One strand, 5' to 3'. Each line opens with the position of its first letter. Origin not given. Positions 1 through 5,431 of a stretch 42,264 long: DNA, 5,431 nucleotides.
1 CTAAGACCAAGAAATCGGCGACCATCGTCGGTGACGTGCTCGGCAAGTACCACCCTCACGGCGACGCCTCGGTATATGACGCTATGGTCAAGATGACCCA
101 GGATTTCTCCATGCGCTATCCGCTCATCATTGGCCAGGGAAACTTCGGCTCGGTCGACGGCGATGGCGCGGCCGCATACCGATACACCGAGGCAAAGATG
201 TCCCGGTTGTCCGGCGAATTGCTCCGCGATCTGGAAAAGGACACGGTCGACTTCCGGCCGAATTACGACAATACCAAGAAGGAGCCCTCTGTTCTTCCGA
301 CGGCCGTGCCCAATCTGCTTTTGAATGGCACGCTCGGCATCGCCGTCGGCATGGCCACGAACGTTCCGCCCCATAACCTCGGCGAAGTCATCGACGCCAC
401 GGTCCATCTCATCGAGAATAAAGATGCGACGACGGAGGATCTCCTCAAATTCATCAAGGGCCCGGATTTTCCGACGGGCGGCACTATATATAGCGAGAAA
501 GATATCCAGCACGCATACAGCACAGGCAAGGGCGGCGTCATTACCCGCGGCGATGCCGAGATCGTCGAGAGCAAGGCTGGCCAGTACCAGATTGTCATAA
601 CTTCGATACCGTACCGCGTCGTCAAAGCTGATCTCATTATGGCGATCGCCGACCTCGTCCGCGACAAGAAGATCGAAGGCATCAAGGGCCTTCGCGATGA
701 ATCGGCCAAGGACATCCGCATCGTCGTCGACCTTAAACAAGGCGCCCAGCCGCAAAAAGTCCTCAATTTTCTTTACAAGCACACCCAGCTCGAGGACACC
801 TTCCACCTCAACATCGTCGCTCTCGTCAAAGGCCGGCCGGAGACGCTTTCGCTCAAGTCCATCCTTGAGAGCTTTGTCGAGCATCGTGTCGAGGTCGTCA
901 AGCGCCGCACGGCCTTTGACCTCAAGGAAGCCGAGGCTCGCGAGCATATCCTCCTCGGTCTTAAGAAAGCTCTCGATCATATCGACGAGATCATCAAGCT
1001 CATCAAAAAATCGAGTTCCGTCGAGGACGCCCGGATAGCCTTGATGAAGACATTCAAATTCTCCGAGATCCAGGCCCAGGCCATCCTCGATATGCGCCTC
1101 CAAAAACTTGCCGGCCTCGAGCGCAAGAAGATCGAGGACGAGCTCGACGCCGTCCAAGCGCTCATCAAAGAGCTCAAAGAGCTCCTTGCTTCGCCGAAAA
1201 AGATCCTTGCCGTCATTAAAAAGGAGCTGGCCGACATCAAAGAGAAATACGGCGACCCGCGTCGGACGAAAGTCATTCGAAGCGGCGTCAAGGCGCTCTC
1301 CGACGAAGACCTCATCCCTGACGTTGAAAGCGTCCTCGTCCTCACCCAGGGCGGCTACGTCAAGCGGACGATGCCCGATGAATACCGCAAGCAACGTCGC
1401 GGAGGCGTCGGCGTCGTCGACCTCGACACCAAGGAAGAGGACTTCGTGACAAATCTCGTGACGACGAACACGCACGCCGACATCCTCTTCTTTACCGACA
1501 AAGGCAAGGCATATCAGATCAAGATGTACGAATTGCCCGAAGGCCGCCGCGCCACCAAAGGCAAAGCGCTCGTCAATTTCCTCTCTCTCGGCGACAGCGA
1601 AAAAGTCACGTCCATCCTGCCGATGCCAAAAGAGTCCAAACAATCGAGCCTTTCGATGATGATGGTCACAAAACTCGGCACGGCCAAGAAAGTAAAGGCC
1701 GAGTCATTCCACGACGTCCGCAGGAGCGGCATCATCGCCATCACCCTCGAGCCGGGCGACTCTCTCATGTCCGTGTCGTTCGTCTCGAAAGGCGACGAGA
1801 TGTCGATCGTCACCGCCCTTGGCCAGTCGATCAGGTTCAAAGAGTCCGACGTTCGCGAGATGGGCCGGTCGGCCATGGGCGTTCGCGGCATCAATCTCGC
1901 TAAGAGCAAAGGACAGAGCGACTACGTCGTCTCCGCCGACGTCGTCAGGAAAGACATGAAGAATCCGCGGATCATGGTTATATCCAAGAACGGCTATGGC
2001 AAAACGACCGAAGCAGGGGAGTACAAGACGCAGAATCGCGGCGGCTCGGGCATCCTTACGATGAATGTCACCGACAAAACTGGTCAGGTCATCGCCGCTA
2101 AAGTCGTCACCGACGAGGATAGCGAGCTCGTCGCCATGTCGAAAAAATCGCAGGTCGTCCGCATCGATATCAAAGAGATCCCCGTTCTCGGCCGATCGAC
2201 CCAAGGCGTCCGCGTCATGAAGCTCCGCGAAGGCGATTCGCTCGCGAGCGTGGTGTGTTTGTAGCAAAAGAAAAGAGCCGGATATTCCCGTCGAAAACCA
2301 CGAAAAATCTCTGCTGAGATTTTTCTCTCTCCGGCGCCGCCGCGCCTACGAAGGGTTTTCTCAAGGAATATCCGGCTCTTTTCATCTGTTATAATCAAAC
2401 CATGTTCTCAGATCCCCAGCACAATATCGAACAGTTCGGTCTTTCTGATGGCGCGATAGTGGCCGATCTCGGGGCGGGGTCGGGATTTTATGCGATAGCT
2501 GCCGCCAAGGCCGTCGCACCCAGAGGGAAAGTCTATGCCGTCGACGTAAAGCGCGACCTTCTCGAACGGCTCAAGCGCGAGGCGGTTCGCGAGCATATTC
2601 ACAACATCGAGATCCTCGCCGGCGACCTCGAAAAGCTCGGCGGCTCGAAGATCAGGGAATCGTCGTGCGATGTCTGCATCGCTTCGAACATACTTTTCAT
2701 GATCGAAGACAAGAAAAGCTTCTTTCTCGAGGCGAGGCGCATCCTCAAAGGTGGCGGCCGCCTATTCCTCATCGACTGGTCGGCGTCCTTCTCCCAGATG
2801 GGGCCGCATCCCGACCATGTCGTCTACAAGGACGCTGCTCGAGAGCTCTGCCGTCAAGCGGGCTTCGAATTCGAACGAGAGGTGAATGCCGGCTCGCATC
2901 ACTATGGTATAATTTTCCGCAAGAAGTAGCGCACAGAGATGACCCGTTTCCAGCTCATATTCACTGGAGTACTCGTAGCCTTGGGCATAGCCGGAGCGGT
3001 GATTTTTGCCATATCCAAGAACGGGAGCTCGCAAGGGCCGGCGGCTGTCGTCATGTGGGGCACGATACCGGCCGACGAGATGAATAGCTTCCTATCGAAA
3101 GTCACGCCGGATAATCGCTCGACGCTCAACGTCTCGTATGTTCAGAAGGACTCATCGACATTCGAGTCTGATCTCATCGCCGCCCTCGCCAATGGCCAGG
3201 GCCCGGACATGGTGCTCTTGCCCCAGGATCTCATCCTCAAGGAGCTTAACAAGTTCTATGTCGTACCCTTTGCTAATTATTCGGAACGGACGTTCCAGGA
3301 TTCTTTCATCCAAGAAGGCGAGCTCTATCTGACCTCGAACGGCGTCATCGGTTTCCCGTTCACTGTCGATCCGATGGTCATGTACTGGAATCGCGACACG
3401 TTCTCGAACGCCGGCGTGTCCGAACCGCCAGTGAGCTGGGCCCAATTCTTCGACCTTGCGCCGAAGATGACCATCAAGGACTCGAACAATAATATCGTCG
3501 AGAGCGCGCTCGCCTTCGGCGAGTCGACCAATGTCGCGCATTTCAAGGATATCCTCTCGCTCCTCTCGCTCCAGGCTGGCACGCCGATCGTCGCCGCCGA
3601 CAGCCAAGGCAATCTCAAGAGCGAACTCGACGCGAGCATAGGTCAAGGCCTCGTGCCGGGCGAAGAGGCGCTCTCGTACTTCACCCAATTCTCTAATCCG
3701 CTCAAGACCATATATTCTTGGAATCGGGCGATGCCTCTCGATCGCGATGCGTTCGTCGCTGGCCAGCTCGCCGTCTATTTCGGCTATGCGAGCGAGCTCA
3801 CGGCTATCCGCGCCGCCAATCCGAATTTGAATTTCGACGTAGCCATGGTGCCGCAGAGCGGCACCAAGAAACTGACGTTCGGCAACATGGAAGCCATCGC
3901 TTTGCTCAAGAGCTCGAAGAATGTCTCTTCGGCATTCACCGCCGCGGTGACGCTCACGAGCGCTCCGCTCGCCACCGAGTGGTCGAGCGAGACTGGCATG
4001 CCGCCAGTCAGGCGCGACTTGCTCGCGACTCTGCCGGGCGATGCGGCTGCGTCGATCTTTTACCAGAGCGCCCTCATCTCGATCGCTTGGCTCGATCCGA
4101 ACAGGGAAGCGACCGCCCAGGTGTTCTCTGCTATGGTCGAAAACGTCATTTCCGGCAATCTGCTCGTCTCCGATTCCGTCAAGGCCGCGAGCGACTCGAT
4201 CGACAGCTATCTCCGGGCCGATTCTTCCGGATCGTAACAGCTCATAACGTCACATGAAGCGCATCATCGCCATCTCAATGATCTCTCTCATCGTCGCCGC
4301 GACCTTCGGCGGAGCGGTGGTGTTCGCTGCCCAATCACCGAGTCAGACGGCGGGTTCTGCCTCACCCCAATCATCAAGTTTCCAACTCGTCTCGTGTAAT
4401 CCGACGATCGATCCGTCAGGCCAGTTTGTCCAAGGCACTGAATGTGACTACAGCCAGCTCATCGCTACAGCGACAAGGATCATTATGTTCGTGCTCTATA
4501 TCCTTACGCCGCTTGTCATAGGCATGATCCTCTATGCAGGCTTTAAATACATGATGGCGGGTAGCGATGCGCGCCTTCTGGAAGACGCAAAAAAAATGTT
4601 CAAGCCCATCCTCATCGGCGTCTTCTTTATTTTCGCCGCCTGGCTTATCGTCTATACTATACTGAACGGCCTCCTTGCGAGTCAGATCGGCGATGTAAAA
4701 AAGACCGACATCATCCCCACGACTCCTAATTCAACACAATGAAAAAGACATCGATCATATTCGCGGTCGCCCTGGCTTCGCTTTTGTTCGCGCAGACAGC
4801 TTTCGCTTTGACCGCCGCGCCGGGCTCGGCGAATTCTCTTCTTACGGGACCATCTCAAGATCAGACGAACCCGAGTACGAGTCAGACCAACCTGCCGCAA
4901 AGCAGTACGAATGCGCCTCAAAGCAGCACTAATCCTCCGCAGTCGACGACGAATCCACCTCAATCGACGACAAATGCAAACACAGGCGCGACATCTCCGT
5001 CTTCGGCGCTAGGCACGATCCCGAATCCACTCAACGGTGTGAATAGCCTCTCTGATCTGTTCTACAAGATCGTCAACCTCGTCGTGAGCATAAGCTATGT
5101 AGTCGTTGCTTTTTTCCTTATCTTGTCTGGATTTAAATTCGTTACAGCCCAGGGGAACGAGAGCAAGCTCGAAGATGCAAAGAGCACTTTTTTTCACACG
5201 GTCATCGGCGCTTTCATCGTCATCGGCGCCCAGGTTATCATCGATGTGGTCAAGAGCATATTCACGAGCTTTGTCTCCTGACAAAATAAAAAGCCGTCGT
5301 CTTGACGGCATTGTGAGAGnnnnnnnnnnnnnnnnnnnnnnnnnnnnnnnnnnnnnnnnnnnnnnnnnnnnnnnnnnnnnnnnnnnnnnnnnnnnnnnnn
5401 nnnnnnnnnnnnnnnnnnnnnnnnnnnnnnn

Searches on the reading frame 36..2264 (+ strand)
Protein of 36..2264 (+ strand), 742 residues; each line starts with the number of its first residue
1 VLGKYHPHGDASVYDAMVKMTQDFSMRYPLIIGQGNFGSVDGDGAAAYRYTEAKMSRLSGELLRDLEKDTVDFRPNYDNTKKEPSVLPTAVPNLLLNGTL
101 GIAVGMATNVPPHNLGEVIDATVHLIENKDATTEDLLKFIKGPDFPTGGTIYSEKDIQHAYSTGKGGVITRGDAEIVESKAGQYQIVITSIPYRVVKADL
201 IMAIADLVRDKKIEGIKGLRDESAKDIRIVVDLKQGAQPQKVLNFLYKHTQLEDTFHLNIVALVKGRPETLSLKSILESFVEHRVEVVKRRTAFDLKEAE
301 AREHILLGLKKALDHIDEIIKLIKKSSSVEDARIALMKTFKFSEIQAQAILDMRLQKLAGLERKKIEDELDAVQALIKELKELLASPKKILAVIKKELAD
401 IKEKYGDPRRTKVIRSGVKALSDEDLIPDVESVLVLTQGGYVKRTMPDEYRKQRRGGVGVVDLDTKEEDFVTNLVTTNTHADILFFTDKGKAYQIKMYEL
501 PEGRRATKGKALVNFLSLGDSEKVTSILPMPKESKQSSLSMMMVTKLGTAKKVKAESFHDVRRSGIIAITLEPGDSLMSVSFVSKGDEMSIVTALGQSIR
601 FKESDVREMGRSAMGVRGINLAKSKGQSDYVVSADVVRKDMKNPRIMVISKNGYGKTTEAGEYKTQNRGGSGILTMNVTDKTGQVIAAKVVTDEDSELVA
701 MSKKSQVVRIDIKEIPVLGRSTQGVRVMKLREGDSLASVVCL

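Call 74: search_protein_families(library=pfam, proteins=[window:36-2264:+], max_evalue=0.001)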
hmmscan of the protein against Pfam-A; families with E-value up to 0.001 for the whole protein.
window:36-2264:+ (742 aa): 2 families
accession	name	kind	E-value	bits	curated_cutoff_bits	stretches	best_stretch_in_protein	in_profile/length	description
PF00521.26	DNA_topoisoIV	-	2.8e-137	458.6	31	1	2-398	42-431/432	DNA gyrase/topoisomerase IV, subunit A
PF03989.18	DNA_gyraseA_C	-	1.1e-61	204.5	27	6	697-741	2-46/48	DNA gyrase C-terminal domain, beta-propeller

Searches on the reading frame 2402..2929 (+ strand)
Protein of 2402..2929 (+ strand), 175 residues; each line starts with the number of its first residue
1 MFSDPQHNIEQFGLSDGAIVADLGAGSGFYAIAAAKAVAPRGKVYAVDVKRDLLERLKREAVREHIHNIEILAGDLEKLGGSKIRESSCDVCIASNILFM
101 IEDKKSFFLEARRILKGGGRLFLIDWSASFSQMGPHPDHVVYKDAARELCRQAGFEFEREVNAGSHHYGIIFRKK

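Call 74: search_protein_families(library=pfam, proteins=[window:2402-2929:+], max_evalue=0.001)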
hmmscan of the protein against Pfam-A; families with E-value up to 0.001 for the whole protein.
window:2402-2929:+ (175 aa): 14 families
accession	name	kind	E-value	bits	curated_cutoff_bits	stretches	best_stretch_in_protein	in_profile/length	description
PF13847.12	Methyltransf_31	-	9e-17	61.5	27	1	15-127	2-113/145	Methyltransferase domain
PF08241.18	Methyltransf_11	-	1.7e-15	57.9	21.2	1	22-123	2-95/95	Methyltransferase domain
PF13649.12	Methyltransf_25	-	2.2e-14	54.4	27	1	20-119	1-97/97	Methyltransferase domain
PF01209.24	Ubie_methyltran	-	4e-12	46.4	20.1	1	14-128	45-156/233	ubiE/COQ5 methyltransferase family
PF08242.18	Methyltransf_12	-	1.8e-10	41.9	30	1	22-121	2-98/98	Methyltransferase domain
PF13489.12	Methyltransf_23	-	1.5e-06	28.5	27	1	4-155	8-134/164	Methyltransferase domain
PF05175.20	MTS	-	2.5e-06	27.7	23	1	19-124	34-139/170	Methyltransferase small domain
PF01135.25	PCMT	-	2.7e-06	27.7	20.3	1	10-75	67-132/210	Protein-L-isoaspartate(D-aspartate) O-methyltransferase (PCMT)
PF06325.19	PrmA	-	1.7e-05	24.9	22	1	15-101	160-238/296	Ribosomal protein L11 methyltransferase (PrmA)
PF01728.25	FtsJ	-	4.5e-05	23.9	24.1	1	9-74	13-78/181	FtsJ-like methyltransferase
PF02390.23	Methyltransf_4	-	0.00011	22.2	24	1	18-78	3-63/173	Putative methyltransferase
PF08704.16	GCD14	-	0.00022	21.4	26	1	11-66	35-90/247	tRNA methyltransferase complex GCD14 subunit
PF02475.24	TRM5-TYW2_MTfase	-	0.00036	21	28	1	15-119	35-131/164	TRM5/TYW2 methyltransferase domain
PF05148.21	Methyltransf_8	-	0.00042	20.7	27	0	71-132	108-165/219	Hypothetical methyltransferase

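Call 102: search_protein_families(library=padloc, proteins=[window:2402-2929:+], max_evalue=0.001)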
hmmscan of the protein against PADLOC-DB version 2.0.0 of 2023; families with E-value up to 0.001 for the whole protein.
window:2402-2929:+ (175 aa): 1 family
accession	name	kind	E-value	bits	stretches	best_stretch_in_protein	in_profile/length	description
PDLC04134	mad2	-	7.4e-21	72.5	1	9-160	284-422/492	mads_2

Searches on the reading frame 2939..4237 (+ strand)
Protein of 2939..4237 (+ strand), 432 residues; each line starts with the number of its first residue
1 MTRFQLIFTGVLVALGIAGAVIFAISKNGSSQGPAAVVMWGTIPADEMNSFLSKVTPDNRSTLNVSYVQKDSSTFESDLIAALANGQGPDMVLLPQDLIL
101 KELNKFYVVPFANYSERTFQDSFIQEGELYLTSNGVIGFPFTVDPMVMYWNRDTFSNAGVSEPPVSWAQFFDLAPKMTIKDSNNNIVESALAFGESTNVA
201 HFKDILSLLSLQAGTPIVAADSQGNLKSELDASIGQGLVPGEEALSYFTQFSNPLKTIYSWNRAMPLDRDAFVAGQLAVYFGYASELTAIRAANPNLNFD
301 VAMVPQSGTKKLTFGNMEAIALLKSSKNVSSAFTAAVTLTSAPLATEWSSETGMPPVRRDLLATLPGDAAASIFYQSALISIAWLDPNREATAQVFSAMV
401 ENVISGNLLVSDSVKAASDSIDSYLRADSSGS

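Call 74: search_protein_families(library=pfam, proteins=[window:2939-4237:+], max_evalue=0.001)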
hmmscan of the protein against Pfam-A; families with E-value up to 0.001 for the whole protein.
window:2939-4237:+ (432 aa): 2 families
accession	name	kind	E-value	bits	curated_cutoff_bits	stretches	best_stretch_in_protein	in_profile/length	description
PF13416.11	SBP_bac_8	-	1.2e-20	75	27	1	65-363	14-267/279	Bacterial extracellular solute-binding protein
PF01547.30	SBP_bac_1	-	2.3e-14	54.5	26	1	64-333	25-294/307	Bacterial extracellular solute-binding protein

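Call 102: search_protein_families(library=padloc, proteins=[window:2939-4237:+], max_evalue=0.001)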
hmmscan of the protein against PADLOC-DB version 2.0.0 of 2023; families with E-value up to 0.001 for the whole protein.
window:2939-4237:+ (432 aa): 0 families

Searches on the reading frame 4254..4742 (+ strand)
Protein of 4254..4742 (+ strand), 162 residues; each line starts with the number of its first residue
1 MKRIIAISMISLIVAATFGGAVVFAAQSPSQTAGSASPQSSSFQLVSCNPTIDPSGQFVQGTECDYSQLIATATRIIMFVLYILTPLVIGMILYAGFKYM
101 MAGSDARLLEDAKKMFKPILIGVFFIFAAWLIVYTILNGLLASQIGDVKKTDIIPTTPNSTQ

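Call 74: search_protein_families(library=pfam, proteins=[window:4254-4742:+], max_evalue=0.001)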
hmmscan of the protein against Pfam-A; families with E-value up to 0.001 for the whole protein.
window:4254-4742:+ (162 aa): 2 families
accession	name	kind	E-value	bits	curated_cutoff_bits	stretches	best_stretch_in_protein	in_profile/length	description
PF18895.5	T4SS_pilin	-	9.8e-07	29.2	26.6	1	76-136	12-71/71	Type IV secretion system pilin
PF04956.18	TrbC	-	0.00054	20.6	27.9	1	60-134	31-96/98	TrbC/VIRB2 pilin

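Call 102: search_protein_families(library=padloc, proteins=[window:4254-4742:+], max_evalue=0.001)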
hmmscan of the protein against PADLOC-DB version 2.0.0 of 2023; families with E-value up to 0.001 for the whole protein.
window:4254-4742:+ (162 aa): 0 families

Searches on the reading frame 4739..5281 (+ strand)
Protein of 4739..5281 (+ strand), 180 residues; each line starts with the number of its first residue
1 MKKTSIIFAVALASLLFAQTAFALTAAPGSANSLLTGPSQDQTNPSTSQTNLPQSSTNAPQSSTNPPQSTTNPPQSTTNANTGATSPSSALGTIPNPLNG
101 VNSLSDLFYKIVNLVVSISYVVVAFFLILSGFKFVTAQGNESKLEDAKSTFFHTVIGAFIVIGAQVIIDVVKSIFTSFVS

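Call 74: search_protein_families(library=pfam, proteins=[window:4739-5281:+], max_evalue=0.001)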
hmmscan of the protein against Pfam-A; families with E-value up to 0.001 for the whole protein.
window:4739-5281:+ (180 aa): 2 families
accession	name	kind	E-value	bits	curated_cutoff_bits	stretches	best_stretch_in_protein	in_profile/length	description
PF18895.5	T4SS_pilin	-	1.3e-08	35.2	26.6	1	101-171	2-71/71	Type IV secretion system pilin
PF04956.18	TrbC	-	6.7e-05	23.5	27.9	1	94-169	34-96/98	TrbC/VIRB2 pilin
